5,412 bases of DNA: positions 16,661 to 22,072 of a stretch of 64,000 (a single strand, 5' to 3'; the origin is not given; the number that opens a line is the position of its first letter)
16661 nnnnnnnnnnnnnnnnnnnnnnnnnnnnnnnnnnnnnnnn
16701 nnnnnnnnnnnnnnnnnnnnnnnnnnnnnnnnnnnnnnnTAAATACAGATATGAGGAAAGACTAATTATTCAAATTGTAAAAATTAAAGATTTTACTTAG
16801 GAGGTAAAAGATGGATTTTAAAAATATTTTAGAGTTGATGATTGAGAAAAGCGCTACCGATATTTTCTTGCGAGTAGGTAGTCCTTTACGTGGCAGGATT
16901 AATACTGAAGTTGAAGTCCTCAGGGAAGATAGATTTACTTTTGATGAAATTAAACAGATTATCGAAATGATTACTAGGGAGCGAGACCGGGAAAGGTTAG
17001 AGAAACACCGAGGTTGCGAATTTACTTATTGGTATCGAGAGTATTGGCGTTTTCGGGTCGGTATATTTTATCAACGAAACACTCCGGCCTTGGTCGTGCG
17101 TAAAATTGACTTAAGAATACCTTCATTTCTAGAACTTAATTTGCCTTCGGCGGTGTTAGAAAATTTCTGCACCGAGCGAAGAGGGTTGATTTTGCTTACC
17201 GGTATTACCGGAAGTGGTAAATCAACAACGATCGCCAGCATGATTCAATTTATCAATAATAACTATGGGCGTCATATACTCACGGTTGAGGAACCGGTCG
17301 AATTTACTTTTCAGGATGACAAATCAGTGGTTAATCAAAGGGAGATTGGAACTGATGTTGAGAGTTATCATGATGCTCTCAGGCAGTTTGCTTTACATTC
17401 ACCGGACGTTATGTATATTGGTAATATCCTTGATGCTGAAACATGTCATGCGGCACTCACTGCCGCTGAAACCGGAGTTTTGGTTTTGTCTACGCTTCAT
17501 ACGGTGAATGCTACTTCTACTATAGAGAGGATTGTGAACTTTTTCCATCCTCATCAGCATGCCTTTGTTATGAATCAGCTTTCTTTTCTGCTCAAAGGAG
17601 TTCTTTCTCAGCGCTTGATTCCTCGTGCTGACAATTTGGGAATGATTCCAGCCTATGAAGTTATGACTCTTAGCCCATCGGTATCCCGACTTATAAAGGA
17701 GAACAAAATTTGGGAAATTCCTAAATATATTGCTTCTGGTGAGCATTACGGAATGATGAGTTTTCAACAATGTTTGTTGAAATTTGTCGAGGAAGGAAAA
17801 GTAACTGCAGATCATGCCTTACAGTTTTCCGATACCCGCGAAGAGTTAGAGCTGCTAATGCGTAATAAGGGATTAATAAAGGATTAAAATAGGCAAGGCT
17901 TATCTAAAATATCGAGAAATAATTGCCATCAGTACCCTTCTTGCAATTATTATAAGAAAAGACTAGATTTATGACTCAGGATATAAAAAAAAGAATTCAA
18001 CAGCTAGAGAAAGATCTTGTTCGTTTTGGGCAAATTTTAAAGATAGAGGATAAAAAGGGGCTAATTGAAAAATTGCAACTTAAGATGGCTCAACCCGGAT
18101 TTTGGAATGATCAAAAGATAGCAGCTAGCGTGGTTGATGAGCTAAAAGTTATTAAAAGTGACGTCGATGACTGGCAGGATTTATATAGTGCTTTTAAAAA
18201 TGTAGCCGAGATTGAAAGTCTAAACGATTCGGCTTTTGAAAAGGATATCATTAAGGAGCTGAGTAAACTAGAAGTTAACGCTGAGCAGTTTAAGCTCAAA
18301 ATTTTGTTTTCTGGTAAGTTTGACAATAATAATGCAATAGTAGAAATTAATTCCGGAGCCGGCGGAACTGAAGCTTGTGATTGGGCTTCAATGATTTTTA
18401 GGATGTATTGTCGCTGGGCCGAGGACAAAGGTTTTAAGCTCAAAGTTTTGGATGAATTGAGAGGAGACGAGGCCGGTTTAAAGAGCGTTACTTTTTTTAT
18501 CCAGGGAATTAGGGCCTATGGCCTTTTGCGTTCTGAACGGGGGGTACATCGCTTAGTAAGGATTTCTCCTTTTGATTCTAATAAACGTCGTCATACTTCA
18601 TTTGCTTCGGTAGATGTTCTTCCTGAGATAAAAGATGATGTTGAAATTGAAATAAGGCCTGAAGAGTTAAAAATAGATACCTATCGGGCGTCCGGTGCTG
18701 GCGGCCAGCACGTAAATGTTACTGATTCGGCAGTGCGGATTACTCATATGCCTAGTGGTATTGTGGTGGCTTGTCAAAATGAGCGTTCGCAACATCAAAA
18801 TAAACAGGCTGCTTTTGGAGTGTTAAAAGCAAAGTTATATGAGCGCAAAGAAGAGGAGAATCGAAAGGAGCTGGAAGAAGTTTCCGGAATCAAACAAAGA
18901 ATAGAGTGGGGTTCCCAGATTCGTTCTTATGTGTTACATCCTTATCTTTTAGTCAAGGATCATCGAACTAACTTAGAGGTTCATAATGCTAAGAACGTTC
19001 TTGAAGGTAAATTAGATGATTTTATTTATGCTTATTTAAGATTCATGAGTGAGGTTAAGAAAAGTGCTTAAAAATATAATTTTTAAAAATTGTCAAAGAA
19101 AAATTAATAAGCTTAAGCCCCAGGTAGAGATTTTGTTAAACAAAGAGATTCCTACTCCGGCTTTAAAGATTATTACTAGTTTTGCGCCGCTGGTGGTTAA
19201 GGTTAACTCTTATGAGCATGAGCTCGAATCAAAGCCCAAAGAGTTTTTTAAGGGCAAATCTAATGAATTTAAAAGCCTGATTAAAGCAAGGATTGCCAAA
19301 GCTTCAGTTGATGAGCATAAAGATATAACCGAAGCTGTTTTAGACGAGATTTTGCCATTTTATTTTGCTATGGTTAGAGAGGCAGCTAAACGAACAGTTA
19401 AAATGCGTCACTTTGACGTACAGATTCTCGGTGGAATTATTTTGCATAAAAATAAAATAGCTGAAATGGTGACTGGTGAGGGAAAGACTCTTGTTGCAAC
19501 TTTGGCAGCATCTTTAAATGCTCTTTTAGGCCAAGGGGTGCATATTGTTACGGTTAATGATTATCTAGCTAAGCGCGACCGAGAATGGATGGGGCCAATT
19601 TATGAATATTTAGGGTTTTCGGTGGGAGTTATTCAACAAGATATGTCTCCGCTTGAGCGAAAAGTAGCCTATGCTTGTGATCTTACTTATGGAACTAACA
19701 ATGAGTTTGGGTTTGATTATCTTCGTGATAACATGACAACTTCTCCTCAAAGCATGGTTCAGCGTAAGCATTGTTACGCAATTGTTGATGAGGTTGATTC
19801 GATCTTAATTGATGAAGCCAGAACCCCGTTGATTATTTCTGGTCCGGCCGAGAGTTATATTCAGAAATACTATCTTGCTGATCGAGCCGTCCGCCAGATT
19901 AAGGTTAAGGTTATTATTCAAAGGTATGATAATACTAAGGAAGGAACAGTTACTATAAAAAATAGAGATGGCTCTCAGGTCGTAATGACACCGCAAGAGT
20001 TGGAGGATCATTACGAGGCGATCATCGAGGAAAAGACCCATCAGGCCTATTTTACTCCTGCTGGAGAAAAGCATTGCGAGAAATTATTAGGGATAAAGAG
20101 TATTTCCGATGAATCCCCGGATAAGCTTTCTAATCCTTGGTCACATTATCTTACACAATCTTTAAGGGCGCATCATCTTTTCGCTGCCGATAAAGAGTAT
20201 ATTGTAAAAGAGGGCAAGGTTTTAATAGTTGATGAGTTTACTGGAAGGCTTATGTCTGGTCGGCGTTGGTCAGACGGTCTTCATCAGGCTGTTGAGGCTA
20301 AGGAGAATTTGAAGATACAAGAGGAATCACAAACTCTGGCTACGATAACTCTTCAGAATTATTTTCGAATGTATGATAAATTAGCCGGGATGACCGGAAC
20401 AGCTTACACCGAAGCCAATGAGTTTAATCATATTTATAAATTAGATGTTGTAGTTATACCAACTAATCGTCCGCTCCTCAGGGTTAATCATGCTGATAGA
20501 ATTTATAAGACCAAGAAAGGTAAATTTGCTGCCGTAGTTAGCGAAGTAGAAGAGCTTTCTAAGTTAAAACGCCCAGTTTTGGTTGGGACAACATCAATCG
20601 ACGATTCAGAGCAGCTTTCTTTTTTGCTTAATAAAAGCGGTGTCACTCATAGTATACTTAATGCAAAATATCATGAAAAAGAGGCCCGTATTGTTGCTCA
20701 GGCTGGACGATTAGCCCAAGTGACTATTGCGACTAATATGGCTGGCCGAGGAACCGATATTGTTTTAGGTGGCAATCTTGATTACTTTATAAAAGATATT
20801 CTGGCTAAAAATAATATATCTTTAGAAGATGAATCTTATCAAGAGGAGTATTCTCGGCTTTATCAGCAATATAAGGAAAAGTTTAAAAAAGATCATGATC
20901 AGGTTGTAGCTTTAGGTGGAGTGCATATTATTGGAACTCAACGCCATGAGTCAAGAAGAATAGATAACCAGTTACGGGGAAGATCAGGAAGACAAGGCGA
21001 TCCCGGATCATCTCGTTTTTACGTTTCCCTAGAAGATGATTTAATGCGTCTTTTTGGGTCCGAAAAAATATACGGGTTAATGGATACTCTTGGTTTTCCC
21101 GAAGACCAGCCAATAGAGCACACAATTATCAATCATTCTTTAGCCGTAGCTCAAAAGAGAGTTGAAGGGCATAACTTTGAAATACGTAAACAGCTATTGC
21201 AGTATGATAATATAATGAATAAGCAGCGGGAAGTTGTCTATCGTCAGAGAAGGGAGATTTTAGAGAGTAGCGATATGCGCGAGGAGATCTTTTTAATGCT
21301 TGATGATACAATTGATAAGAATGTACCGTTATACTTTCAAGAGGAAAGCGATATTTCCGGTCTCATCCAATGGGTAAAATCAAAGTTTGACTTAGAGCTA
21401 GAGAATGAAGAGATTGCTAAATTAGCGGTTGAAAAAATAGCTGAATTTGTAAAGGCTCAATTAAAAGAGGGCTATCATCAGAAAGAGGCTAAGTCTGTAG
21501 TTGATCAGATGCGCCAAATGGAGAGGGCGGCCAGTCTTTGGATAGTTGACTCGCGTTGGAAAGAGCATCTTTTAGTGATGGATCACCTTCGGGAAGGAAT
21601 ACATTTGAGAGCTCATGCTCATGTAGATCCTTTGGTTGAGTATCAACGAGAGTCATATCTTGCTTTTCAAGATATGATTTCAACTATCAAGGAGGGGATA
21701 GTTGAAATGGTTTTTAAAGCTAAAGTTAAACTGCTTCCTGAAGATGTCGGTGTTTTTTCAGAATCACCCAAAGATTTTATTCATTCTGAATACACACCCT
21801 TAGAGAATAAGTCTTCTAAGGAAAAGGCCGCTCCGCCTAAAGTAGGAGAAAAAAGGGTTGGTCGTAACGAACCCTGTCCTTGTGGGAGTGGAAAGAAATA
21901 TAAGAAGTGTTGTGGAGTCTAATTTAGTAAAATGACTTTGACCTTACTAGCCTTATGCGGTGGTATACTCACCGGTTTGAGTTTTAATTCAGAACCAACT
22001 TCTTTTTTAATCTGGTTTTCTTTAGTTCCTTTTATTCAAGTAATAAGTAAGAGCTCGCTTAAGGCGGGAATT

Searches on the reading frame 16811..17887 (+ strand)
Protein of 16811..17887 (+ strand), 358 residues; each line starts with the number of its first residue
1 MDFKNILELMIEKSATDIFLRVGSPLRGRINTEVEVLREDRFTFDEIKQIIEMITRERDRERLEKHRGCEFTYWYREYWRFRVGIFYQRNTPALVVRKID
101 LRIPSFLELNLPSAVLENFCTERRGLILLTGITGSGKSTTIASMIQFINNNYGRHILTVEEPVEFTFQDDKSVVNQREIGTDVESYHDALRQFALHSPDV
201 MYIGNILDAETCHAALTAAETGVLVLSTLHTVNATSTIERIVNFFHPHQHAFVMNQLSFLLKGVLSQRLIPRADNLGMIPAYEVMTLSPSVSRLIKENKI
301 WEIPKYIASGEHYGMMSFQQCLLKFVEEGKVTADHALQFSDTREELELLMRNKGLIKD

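Call 62: search_protein_families(library=pfam, proteins=[window:16811-17887:+], max_evalue=0.001)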
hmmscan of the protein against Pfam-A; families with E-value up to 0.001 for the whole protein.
window:16811-17887:+ (358 aa): 2 families
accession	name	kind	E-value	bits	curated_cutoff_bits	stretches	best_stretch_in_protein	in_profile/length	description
PF00437.27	T2SSE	-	1.6e-35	122.9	24.9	1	114-273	132-281/370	Type II/IV secretion system protein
PF13401.12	AAA_22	-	0.0003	21.5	27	1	123-169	4-49/130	AAA domain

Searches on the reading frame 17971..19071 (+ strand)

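Call 62: search_protein_families(library=pfam, proteins=[window:17971-19071:+], max_evalue=0.001)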
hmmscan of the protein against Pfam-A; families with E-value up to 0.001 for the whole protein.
window:17971-19071:+ (366 aa): 2 families
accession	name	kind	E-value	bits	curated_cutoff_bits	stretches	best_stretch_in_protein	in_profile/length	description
PF03462.23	PCRF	-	8.8e-55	186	24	1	32-214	5-194/194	PCRF domain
PF00472.26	RF-1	-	1.8e-42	144.4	35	1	222-332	1-116/116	RF-1 domain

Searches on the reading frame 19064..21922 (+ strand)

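Call 62: search_protein_families(library=pfam, proteins=[window:19064-21922:+], max_evalue=0.001)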
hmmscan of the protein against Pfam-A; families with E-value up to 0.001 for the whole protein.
window:19064-21922:+ (952 aa): 6 families
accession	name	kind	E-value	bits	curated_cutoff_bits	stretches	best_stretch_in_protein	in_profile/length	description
PF07517.20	SecA_DEAD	-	2.6e-116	388.4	24.6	1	35-455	11-290/290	SecA DEAD-like domain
PF21090.3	P-loop_SecA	-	7.6e-89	297.2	27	1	470-681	1-205/205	SecA P-loop domain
PF07516.18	SecA_SW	-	5.8e-59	200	26.7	1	683-886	1-199/200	SecA Wing and Scaffold domain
PF01043.26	SecA_PP_bind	-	8e-31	107.3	23.5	1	311-411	14-110/110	SecA preprotein cross-linking domain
PF02810.21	SEC-C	-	1.9e-09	37.6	20.4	1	934-951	1-18/19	SEC-C motif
PF00270.35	DEAD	-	0.00044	20.5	26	0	128-249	14-131/167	DEAD/DEAH box helicase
